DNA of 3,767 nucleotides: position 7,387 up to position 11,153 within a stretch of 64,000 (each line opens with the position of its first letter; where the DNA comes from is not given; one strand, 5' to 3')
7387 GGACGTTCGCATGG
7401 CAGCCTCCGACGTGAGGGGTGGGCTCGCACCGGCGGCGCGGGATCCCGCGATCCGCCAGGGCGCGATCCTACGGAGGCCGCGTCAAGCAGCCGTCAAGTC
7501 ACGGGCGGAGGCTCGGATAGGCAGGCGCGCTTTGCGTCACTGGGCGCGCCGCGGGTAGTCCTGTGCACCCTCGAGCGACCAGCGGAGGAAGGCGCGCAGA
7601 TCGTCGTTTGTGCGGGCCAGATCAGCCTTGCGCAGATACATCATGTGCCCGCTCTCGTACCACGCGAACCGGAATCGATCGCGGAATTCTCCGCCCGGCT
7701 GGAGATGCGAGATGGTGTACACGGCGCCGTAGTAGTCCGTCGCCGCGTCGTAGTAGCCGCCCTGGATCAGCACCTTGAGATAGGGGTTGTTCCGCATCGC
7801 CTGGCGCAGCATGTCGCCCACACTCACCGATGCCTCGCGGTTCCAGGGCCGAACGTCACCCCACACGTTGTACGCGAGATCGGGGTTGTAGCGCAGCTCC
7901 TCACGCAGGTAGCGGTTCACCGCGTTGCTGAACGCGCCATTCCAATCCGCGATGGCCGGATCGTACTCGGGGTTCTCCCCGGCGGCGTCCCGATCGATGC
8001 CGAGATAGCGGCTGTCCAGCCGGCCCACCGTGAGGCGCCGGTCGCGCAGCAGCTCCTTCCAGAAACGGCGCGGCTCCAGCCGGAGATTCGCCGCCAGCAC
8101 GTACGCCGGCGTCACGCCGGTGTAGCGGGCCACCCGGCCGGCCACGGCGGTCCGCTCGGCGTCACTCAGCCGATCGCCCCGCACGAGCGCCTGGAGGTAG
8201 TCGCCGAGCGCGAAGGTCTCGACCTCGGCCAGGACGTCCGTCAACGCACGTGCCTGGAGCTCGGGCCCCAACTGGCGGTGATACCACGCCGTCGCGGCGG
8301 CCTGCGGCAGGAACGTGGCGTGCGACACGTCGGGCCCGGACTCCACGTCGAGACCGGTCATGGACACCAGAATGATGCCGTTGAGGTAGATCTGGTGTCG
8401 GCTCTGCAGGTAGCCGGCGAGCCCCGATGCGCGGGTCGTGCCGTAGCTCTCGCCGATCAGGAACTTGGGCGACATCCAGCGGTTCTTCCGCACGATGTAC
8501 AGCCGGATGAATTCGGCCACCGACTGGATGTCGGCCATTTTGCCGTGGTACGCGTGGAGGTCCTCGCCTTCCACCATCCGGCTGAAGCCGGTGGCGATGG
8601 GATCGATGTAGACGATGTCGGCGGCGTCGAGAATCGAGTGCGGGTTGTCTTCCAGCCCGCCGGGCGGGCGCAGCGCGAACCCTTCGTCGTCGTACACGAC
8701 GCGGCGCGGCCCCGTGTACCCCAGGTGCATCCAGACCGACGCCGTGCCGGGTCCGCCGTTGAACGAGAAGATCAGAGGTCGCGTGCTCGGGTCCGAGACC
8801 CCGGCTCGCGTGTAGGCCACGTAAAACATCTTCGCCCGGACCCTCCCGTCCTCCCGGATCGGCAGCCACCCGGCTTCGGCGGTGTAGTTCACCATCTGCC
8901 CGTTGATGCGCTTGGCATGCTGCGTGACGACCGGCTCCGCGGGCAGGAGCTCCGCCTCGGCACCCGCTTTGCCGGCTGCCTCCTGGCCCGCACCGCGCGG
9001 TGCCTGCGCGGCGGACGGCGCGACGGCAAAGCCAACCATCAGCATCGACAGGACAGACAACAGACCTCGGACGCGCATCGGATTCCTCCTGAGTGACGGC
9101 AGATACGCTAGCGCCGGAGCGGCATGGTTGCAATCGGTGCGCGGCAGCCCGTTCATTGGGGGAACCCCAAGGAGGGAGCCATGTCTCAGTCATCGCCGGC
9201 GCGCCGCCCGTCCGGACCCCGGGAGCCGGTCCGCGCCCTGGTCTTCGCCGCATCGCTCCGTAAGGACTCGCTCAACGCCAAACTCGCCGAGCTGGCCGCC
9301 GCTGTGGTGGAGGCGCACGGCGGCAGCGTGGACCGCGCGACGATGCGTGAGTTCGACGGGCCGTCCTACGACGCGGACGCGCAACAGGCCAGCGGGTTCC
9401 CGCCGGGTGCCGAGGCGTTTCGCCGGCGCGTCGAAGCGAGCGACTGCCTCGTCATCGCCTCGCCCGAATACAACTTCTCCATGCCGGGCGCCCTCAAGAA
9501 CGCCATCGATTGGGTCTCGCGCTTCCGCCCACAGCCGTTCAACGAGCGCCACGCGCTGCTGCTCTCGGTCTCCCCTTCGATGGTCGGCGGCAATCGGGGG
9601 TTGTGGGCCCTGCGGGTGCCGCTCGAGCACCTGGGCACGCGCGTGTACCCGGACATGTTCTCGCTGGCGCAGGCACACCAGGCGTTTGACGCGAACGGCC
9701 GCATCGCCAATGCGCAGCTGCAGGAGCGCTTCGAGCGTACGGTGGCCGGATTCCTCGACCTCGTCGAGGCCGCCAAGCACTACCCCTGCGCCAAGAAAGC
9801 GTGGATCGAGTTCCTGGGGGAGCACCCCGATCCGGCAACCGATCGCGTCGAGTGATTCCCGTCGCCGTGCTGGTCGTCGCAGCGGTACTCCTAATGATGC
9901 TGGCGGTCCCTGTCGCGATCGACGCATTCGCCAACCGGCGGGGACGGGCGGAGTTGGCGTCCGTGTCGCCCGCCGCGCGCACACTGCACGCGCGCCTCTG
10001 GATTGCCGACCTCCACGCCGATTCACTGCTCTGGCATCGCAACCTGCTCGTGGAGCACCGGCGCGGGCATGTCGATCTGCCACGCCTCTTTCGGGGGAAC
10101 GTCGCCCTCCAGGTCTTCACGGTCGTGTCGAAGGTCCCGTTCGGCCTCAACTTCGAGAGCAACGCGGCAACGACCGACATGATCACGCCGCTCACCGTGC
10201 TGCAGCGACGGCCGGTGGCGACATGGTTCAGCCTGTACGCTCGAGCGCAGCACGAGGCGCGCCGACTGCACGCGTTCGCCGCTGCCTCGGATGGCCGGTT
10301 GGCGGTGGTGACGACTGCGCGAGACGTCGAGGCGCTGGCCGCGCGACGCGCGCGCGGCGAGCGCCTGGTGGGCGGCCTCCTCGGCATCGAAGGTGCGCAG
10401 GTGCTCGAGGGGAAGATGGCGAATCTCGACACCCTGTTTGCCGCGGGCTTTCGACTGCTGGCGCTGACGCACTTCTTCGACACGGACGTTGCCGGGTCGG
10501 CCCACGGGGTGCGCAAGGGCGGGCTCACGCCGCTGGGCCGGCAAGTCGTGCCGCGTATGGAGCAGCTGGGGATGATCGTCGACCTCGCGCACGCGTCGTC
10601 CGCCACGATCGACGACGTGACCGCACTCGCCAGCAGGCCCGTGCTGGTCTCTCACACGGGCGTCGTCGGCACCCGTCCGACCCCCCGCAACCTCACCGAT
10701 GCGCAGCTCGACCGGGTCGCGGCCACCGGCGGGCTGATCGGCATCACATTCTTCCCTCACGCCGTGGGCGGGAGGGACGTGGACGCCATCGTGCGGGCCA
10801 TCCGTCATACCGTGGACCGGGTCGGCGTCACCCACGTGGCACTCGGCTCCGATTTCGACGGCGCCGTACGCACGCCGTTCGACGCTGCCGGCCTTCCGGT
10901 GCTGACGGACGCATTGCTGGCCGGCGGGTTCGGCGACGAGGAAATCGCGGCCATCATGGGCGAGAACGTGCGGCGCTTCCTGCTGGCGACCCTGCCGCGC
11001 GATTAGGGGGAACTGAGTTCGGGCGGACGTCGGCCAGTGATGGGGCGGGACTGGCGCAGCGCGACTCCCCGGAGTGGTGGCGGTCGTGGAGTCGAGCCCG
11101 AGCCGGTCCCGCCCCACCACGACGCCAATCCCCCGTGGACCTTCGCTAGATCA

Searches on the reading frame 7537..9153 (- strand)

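Call 63: search_protein_families(library=pfam, proteins=[window:7537-9153:-], max_evalue=0.00001)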
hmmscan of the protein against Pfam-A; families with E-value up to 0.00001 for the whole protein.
window:7537-9153:- (538 aa): 1 family
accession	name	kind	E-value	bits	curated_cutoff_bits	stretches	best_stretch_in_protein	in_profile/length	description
PF00450.28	Peptidase_S10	-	4.5e-13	49.8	21.9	1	87-252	6-160/420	Serine carboxypeptidase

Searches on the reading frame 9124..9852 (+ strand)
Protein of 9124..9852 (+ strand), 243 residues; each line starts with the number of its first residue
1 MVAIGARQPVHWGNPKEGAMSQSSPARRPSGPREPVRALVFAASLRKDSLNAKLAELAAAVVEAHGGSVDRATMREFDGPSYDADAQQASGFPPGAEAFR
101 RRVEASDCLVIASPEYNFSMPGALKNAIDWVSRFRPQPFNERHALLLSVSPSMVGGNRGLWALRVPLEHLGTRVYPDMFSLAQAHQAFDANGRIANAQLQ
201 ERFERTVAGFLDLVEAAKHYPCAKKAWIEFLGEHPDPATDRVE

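Call 63: search_protein_families(library=pfam, proteins=[window:9124-9852:+], max_evalue=0.00001)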
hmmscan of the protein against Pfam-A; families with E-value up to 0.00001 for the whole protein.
window:9124-9852:+ (243 aa): 2 families
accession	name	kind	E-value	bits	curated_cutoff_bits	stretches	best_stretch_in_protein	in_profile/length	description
PF03358.20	FMN_red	-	3.8e-35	121.2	24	1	37-186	2-152/152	NADPH-dependent FMN reductase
PF02525.22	Flavodoxin_2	-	1.6e-09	38.2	27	1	39-133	4-105/198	Flavodoxin-like fold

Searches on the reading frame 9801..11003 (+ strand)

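Call 63: search_protein_families(library=pfam, proteins=[window:9801-11003:+], max_evalue=0.00001)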
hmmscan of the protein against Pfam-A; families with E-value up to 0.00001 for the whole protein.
window:9801-11003:+ (401 aa): 1 family
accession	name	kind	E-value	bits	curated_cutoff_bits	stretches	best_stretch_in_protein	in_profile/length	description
PF01244.27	Peptidase_M19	-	4.3e-67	227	26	1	62-394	2-317/319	Membrane dipeptidase (Peptidase family M19)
